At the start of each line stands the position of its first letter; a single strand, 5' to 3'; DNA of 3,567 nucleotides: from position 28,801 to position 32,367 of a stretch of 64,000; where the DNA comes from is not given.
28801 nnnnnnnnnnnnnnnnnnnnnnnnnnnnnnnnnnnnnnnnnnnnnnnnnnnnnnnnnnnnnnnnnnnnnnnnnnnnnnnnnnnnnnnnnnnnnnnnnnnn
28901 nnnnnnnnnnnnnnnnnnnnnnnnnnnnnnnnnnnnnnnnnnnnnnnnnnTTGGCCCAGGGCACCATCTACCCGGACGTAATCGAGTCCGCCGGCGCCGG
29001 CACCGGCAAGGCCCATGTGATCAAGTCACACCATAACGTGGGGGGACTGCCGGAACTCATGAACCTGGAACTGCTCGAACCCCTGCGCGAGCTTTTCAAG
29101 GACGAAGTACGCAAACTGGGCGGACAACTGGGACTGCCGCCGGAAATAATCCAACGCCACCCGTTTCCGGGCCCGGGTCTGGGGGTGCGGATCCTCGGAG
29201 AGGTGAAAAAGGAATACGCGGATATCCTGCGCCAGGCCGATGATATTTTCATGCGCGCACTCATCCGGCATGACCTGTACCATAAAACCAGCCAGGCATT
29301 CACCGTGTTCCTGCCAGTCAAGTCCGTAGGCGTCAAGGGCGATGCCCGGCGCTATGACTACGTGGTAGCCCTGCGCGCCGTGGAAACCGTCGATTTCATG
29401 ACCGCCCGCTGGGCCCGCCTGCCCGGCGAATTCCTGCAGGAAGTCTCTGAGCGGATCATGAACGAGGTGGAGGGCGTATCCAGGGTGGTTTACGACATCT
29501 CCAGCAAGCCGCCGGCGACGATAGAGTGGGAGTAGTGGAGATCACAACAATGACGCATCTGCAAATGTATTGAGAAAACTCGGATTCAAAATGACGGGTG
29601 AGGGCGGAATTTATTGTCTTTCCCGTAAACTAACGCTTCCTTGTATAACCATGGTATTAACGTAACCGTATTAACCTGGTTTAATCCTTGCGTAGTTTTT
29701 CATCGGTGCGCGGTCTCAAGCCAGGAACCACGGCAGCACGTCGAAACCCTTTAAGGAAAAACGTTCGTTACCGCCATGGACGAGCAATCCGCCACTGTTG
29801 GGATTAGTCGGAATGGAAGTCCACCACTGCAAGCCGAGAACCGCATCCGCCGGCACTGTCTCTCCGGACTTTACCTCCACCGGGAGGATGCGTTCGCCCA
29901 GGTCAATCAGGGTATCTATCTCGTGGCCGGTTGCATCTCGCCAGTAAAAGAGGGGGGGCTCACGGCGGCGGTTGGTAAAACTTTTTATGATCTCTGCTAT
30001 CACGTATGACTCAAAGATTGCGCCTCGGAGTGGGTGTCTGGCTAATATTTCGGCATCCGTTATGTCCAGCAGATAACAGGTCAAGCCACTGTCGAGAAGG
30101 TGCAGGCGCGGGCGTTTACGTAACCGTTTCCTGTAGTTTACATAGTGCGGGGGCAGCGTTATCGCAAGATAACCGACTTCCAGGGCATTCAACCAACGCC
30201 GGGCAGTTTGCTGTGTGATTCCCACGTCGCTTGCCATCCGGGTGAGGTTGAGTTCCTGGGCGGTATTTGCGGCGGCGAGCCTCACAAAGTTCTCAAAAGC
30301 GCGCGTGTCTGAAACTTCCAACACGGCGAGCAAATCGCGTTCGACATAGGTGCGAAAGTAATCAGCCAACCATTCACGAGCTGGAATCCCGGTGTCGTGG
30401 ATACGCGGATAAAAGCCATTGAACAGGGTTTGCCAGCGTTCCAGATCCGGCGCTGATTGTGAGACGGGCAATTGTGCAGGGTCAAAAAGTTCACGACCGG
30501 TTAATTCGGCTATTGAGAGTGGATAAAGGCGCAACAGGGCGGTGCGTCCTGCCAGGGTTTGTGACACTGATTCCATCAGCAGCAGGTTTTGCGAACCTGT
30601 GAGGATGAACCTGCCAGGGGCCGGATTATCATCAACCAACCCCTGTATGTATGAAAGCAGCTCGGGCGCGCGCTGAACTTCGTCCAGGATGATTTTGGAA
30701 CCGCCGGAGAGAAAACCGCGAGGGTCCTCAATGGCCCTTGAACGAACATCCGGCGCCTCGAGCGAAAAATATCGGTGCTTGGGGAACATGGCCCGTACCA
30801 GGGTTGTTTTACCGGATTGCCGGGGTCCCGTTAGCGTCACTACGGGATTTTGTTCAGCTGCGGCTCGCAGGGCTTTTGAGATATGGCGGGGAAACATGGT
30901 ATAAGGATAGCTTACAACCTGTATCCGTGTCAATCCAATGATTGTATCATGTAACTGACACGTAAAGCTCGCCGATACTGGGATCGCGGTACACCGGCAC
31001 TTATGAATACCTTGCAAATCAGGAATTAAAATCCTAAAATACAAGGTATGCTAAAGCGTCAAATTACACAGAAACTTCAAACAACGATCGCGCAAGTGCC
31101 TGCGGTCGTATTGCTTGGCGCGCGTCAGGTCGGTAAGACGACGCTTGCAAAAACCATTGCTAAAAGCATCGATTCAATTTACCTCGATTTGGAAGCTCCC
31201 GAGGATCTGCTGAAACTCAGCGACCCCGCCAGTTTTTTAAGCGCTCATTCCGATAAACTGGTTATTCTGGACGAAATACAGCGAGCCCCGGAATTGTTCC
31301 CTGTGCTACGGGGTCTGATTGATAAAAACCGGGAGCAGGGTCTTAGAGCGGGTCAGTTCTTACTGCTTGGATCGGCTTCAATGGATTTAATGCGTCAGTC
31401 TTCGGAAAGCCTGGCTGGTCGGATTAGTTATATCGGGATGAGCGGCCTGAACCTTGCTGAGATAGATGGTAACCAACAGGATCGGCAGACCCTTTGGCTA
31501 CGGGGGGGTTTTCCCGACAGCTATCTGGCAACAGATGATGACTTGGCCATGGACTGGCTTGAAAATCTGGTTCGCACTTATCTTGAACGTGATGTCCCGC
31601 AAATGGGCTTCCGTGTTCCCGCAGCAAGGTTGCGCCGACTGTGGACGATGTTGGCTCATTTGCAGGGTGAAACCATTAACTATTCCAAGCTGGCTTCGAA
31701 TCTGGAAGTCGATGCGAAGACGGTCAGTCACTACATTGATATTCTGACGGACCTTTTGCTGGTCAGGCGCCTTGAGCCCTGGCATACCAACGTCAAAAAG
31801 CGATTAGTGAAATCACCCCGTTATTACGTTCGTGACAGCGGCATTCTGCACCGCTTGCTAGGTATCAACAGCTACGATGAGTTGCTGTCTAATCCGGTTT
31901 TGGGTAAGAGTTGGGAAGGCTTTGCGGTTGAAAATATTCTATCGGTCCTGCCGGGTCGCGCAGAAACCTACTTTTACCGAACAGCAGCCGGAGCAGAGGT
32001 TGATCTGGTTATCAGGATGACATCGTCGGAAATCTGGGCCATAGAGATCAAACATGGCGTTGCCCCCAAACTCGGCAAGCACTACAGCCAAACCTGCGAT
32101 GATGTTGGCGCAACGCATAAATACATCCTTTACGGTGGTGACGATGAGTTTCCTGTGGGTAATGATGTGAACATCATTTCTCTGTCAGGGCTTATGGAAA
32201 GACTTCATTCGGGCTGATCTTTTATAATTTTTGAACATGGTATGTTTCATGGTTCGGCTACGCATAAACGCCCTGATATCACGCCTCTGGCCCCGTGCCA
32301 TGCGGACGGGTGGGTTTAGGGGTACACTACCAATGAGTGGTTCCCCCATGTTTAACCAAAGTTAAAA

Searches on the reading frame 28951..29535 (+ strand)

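Call 25: search_protein_families(library=pfam, proteins=[window:28951-29535:+])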
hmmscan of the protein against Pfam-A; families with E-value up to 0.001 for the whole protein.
window:28951-29535:+ (194 aa): 1 family
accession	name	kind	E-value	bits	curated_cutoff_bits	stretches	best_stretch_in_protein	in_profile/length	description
PF00958.27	GMP_synt_C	-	2.3e-42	143.4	27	1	105-193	4-92/92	GMP synthase C terminal domain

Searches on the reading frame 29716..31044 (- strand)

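Call 25: search_protein_families(library=pfam, proteins=[window:29716-31044:-])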
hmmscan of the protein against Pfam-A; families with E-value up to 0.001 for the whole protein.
window:29716-31044:- (442 aa): 4 families
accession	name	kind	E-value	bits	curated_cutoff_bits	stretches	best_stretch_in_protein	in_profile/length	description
PF13635.12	DUF4143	-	4.1e-45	153.8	28.1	1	235-394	1-160/160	Domain of unknown function (DUF4143)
PF13173.12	AAA_14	-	4.8e-28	98.2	27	1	66-181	2-128/129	AAA domain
PF13191.12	AAA_16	-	0.00026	22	32.6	0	55-92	12-54/167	AAA ATPase domain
PF13401.12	AAA_22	-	0.00039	21.2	27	0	66-89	5-28/130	AAA domain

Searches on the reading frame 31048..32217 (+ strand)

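Call 25: search_protein_families(library=pfam, proteins=[window:31048-32217:+])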
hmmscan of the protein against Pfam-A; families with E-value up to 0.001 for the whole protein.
window:31048-32217:+ (389 aa): 2 families
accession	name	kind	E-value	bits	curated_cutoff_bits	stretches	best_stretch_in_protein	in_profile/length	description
PF13635.12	DUF4143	-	5.7e-47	159.9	28.1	1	180-336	1-159/160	Domain of unknown function (DUF4143)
PF13173.12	AAA_14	-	2.5e-25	89.4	27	1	18-139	3-128/129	AAA domain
